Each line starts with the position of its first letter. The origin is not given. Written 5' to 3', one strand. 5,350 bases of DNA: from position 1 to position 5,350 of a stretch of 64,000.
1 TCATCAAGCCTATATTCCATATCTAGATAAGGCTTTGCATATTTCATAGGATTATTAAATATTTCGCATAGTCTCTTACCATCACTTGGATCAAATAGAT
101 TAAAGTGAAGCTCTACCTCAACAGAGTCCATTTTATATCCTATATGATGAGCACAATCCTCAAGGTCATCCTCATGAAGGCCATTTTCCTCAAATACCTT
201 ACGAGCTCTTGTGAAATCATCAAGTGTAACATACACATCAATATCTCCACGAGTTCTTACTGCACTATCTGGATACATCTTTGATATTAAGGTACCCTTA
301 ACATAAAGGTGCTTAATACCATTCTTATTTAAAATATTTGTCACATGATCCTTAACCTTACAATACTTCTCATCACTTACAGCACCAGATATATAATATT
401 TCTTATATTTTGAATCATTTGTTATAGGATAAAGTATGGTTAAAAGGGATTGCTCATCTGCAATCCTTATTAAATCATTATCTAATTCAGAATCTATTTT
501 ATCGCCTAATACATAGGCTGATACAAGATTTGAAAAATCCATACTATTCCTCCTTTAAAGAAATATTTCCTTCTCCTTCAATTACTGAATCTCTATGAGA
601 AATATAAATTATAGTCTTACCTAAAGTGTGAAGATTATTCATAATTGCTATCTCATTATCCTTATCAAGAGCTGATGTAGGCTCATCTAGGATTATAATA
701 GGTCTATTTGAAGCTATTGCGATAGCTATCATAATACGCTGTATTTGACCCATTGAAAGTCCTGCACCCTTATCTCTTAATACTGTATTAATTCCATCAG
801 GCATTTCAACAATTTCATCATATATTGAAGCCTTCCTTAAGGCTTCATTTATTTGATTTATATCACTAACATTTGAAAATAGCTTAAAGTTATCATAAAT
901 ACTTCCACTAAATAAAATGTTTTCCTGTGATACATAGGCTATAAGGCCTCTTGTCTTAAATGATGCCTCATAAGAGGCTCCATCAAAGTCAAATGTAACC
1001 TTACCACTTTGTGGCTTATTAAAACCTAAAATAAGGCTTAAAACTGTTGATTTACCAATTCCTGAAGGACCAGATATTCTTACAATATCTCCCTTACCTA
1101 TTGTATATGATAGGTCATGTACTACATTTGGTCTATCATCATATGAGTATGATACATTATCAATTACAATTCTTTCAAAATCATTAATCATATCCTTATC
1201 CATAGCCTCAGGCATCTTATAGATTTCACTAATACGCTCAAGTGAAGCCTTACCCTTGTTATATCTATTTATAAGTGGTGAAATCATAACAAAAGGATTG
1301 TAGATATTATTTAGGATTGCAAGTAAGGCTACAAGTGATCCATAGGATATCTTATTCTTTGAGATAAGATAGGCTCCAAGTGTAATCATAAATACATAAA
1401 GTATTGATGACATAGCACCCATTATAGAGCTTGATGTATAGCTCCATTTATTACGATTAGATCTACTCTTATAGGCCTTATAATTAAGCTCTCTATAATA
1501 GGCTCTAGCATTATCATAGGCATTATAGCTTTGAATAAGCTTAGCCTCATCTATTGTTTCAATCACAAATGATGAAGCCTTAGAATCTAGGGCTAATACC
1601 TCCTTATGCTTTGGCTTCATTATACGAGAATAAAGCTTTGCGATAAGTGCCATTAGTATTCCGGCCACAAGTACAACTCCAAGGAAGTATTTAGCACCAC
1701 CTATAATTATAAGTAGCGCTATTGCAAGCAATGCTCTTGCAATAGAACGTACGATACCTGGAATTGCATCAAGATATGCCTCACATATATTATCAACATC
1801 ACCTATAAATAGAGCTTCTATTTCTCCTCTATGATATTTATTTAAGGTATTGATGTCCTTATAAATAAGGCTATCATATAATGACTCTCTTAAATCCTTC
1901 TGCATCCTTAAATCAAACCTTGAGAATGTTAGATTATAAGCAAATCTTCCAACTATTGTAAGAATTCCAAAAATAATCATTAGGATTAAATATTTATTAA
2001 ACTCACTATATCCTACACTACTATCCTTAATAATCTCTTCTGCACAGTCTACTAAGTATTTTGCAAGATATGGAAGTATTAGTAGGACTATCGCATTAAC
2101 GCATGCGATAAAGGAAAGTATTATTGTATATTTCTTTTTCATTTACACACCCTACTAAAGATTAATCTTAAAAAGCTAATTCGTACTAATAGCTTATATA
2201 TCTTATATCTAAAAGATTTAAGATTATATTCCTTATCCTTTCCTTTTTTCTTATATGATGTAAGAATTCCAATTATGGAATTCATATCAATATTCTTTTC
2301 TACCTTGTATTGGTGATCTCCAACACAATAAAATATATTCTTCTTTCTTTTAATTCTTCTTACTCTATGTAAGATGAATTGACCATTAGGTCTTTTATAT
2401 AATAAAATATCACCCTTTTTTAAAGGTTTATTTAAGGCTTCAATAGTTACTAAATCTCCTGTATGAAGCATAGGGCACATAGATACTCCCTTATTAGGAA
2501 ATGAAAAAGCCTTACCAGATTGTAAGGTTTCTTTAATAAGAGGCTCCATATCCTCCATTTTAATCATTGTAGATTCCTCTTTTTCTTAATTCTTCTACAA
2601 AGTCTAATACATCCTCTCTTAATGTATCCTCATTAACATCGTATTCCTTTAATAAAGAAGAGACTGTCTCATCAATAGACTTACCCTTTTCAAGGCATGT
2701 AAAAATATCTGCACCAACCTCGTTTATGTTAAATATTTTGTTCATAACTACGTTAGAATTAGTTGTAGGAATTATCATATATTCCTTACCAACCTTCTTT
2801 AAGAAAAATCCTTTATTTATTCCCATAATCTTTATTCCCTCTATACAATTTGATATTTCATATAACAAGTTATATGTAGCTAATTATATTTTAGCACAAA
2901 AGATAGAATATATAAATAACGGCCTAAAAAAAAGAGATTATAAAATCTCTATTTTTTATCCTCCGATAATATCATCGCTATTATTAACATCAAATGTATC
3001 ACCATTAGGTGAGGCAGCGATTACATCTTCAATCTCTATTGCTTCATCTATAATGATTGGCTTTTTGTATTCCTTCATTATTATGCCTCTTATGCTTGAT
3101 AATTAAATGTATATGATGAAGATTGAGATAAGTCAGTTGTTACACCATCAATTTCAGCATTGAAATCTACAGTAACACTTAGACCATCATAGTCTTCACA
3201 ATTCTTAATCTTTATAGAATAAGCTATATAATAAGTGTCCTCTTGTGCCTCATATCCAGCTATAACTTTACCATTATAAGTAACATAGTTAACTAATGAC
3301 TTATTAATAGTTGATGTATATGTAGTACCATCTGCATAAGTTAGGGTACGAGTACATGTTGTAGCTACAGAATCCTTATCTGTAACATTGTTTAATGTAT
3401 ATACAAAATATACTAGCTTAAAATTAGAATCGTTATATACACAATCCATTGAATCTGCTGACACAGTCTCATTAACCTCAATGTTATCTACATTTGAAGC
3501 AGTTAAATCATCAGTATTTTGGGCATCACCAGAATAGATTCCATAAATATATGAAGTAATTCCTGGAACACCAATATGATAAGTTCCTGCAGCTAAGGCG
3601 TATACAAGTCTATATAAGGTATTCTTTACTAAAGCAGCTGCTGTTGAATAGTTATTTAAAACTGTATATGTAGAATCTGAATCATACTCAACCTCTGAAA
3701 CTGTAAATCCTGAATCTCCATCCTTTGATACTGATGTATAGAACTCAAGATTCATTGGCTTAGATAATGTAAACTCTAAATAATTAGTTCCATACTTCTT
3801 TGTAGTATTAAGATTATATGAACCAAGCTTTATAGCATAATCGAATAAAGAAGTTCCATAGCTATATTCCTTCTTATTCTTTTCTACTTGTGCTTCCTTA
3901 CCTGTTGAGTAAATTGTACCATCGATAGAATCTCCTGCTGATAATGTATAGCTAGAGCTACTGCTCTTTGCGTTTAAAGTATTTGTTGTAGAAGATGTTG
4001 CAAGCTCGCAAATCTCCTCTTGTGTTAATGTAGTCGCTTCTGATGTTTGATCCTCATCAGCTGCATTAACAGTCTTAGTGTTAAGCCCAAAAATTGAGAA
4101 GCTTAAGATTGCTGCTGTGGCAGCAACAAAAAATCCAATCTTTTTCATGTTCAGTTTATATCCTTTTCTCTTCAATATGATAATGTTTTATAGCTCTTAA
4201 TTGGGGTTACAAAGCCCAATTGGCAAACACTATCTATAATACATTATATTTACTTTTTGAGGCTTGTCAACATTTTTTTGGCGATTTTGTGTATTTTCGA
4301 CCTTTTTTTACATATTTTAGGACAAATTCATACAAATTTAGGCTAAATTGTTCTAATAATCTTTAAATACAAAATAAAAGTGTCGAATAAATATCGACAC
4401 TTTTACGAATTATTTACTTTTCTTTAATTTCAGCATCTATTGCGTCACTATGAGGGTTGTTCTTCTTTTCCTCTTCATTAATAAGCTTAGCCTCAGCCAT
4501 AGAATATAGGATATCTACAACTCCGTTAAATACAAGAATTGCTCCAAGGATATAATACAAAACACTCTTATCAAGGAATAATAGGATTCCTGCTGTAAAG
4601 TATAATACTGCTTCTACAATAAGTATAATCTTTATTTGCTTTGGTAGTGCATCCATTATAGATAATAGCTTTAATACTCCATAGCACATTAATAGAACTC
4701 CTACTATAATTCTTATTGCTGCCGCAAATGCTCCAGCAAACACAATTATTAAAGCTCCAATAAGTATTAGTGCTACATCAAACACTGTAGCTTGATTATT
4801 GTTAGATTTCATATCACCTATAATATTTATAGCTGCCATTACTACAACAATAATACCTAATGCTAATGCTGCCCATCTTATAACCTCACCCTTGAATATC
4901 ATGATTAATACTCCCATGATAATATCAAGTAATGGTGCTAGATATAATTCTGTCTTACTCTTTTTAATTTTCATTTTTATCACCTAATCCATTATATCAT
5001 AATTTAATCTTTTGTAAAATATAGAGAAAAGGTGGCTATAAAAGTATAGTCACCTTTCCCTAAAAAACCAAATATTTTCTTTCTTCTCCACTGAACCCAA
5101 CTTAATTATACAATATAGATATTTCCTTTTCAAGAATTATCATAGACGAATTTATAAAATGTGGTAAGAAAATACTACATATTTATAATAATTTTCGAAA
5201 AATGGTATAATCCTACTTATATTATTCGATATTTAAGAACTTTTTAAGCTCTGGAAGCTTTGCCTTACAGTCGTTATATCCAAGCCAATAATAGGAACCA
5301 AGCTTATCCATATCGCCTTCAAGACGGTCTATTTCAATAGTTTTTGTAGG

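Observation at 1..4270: RiPP-like operon with no recognisable core-modifying enzyme in view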

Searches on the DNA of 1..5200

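Call 58: search_rna_families(source=window, start=1, end=5200, threshold=evalue, max_evalue=1)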
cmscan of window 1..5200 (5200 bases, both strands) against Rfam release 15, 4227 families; matches with E-value up to 1: 0.
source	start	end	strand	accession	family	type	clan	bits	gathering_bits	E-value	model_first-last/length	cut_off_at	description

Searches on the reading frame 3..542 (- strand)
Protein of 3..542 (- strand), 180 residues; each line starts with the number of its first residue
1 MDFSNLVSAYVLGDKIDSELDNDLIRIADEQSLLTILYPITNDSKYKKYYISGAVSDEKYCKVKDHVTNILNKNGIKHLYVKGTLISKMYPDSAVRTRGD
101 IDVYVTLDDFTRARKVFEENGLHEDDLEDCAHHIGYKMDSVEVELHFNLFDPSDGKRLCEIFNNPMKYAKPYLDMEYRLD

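Call 6: search_protein_families(library=pfam, proteins=[window:3-542:-], max_evalue=0.1)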
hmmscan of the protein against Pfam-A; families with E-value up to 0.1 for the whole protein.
window:3-542:- (180 aa): 3 families
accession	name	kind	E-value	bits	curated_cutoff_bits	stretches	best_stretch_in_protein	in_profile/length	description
PF14907.12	NTP_transf_5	-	1.5e-18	67.7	31.2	1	65-155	61-150/249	Uncharacterised nucleotidyltransferase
PF24866.1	DUF7732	-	0.057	14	27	0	43-85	79-121/125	Domain of unknown function (DUF7732)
PF19970.4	VMAP-M9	-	0.089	13.4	27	0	18-54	70-109/135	vWA-MoxR associated protein middle region (VMAP-M) 9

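Call 7: search_protein_families(library=ncbifam, proteins=[window:3-542:-], max_evalue=0.1)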
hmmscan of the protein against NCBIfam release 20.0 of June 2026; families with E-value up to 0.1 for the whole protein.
window:3-542:- (180 aa): 1 family
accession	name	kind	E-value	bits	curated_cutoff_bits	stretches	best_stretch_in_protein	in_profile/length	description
TIGR01000.1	bacteriocin_acc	subfamily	0.069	12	258.85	0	33-85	344-396/457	bacteriocin secretion accessory protein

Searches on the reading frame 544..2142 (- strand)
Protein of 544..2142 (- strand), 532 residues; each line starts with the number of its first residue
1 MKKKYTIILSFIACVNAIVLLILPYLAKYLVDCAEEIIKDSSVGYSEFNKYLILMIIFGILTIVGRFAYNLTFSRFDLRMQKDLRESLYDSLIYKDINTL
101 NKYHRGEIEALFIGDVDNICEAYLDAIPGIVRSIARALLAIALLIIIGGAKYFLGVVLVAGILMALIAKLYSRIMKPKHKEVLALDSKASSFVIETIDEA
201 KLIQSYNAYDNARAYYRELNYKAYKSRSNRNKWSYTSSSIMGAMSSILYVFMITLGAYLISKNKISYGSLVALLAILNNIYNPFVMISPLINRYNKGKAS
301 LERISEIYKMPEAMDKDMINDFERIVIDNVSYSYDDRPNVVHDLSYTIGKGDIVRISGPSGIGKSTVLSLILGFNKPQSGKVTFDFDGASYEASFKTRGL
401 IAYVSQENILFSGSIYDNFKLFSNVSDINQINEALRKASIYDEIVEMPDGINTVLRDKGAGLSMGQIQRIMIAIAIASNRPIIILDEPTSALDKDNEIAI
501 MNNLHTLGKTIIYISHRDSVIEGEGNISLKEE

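Call 6: search_protein_families(library=pfam, proteins=[window:544-2142:-], max_evalue=0.1)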
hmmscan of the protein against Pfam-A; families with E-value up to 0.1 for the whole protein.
window:544-2142:- (532 aa): 8 families
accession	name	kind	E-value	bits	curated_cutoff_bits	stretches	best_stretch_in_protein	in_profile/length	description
PF00664.28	ABC_membrane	-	1.3e-32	114.1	28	1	8-281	3-271/274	ABC transporter transmembrane region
PF00005.33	ABC_tran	-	9e-27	94.8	25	1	342-490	2-137/137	ABC transporter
PF02463.25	SMC_N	-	4.3e-05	23.5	40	1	424-522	116-203/220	RecF/RecN/SMC N terminal domain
PF03193.22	RsgA_GTPase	-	0.00026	21.3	30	1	319-377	76-132/174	RsgA GTPase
PF13479.12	AAA_24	-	0.0024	18.2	27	0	355-394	6-38/195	AAA domain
PF03215.21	Rad17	-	0.027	14.8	23.8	0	352-371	46-65/186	Rad17 P-loop domain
PF13191.12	AAA_16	-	0.034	15.1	32.6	1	349-372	22-45/167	AAA ATPase domain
PF13304.12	AAA_21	-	0.038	14.5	27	0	462-494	238-273/304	AAA domain, putative AbiEii toxin, Type IV TA system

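Call 7: search_protein_families(library=ncbifam, proteins=[window:544-2142:-], max_evalue=0.1)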
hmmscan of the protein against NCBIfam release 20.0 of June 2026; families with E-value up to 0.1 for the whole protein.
window:544-2142:- (532 aa): 189 families (the best 25 are shown)
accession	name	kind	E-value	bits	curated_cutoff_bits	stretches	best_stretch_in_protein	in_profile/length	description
TIGR03375.1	type_I_sec_LssB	subfamily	3.8e-66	223.8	693.1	1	137-522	275-666/696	type I secretion system permease/ATPase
TIGR03797.1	NHLM_micro_ABC2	equivalog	3.5e-62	210.9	709.4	1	7-522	139-649/686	NHLP bacteriocin export ABC transporter permease/ATPase subunit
TIGR02868.1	CydC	equivalog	6e-61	206.7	329.05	1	57-517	61-529/530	thiol reductant ABC exporter subunit CydC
TIGR02204.1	MsbA_rel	hypoth_equivalog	7.3e-61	206.5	780.4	1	12-521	26-538/576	ABC transporter, permease/ATP-binding protein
TIGR00958.1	3a01208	subfamily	2.5e-58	198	874.6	1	5-524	163-680/711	antigen peptide transporter 2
TIGR02203.1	MsbA_lipidA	equivalog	6.1e-58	196.7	602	1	7-525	16-536/572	lipid A export permease/ATP-binding protein MsbA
TIGR01846.1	type_I_sec_HlyB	subfamily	3.6e-57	194.1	725.55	1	54-527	184-661/694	type I secretion system permease/ATPase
TIGR02857.1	CydD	equivalog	1.9e-56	192.1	435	1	5-522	4-521/529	thiol reductant ABC exporter subunit CydD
TIGR03796.1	NHLM_micro_ABC1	equivalog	2.6e-56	191.2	853.3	1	8-522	158-676/710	NHLP family bacteriocin export ABC transporter peptidase/permease/ATPase subunit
TIGR01193.1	bacteriocin_ABC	subfamily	4.8e-54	184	523.85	1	2-523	153-674/708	peptide cleavage/export ABC transporter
NF045513.1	HepA_fam_ABC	equivalog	2.4e-53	181.5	725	1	53-522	99-573/610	heterocyst formation ABC transporter subunit HepA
NF010178.0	PRK13657.1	equivalog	3.5e-52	177.7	733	1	4-522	19-534/588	glucan ABC transporter ATP-binding protein/ permease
TIGR01842.1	type_I_sec_PrtD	subfamily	1.4e-51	175.6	510.15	1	29-522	28-518/544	type I secretion system permease/ATPase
NF045998.1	cleave_ABC_plasm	equivalog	2.2e-51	174.9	500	1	2-522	151-665/673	Mbov_0121 family peptidase domain-containing ABC transporter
NF008364.0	PRK11160.1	equivalog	2.1e-50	171.9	630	1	58-523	69-540/575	heme ABC transporter ATP-binding protein/permease CydC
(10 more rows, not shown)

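Call 8: find_encoding_contigs(protein=window:544-2142:-, flank=10000, max_places=8)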
Protein window:544-2142:- (532 aa): 7 contigs read that carry it; 6 places shown.
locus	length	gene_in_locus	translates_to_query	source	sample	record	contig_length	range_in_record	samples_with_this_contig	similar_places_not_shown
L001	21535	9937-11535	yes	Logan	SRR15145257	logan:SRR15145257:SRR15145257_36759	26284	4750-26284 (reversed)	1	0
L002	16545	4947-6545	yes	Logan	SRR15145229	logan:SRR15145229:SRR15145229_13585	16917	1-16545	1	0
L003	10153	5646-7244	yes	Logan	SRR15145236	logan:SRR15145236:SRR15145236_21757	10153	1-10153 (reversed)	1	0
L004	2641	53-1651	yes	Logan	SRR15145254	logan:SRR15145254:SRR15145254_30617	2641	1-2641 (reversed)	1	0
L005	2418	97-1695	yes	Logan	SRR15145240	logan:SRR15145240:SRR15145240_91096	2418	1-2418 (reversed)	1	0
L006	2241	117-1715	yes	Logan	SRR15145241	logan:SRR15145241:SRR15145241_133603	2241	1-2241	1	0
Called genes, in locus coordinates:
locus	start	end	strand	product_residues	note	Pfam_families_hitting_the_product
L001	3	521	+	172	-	?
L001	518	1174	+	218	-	PF06325:PrmA, PF02384:N6_Mtase, PF05175:MTS, PF13489:Methyltransf_23 (weak), PF13847:Methyltransf_31, PF01170:UPF0020 (weak), PF08241:Methyltransf_11 (weak), PF13649:Methyltransf_25, +3 more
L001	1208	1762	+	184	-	PF01613:Flavin_Reduct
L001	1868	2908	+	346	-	PF00990:GGDEF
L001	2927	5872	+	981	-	PF07495:Y_Y_Y, PF01966:HD, PF13487:HD_5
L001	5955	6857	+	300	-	PF01734:Patatin, PF19890:DUF6363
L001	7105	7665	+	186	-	PF03729:DUF308 (faint)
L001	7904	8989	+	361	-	-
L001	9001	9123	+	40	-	-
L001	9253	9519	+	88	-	PF05402:PqqD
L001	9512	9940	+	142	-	-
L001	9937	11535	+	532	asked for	PF00664:ABC_membrane, PF00005:ABC_tran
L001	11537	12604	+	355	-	PF14907:NTP_transf_5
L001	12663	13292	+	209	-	PF13189:Cytidylate_kin2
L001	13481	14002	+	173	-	PF13302:Acetyltransf_3, PF13420:Acetyltransf_4 (weak)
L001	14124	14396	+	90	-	PF06257:VEG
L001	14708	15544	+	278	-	-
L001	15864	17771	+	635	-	PF00563:EAL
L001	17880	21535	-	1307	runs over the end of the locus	PF09479:Flg_new, PF22842:Pel9A-like_beta_helix, PF13229:Beta_helix, PF20578:aBig_2 (weak)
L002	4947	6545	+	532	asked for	PF00664:ABC_membrane, PF00005:ABC_tran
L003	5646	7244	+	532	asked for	PF00664:ABC_membrane, PF00005:ABC_tran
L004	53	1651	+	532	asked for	PF00664:ABC_membrane, PF00005:ABC_tran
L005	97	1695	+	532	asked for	PF00664:ABC_membrane, PF00005:ABC_tran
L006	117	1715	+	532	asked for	PF00664:ABC_membrane, PF00005:ABC_tran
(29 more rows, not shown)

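Call 20: search_protein_families(library=pfam, proteins=[L001:11537-12604:+, L001:12663-13292:+], max_evalue=0.1)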
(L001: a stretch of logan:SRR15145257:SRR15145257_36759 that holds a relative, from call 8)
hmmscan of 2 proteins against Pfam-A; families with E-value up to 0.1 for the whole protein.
L001:11537-12604:+ (355 aa): 2 families
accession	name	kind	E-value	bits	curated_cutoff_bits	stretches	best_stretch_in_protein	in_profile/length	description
PF14907.12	NTP_transf_5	-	3.4e-26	92.8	31.2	1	65-246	61-248/249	Uncharacterised nucleotidyltransferase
PF00443.35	UCH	-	0.021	14.9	23.9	1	237-348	71-162/254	Ubiquitin carboxyl-terminal hydrolase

L001:12663-13292:+ (209 aa): 1 family
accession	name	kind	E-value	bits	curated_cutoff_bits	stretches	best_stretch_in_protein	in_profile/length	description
PF13189.12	Cytidylate_kin2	-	1.1e-42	146.6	28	1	14-188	2-175/176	Cytidylate kinase-like family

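Call 21: search_protein_families(library=ncbifam, proteins=[L001:11537-12604:+, L001:12663-13292:+], max_evalue=0.1)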
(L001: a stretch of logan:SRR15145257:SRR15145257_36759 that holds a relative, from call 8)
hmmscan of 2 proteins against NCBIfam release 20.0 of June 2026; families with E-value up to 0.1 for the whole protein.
L001:11537-12604:+ (355 aa): 0 families

L001:12663-13292:+ (209 aa): 3 families
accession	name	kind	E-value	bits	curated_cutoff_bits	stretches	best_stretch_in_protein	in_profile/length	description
TIGR02173.1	cyt_kin_arch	equivalog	1.9e-05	24.7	102.1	1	95-193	64-159/169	(d)CMP kinase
NF008750.0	PRK11784.1-2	equivalog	0.03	13.4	241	1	42-175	152-293/346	tRNA 2-selenouridine(34) synthase MnmH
NF040742.1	racem_Orr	exception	0.037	13.1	480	1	79-172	26-120/351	ornithine racemase Orr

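Call 65: search_solved_structures(query=L001:11537-12604:+, max_evalue=1)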
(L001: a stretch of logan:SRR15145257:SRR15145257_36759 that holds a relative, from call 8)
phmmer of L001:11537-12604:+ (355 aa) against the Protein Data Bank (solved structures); distinct sequences matched with E-value up to 1: 2.
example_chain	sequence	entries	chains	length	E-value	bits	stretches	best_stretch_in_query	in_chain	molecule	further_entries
6nhi_A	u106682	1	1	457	0.85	12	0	200-263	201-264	Histidine--tRNA ligase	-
5e1r_A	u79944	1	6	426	0.89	11.9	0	32-64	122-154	7S vicilin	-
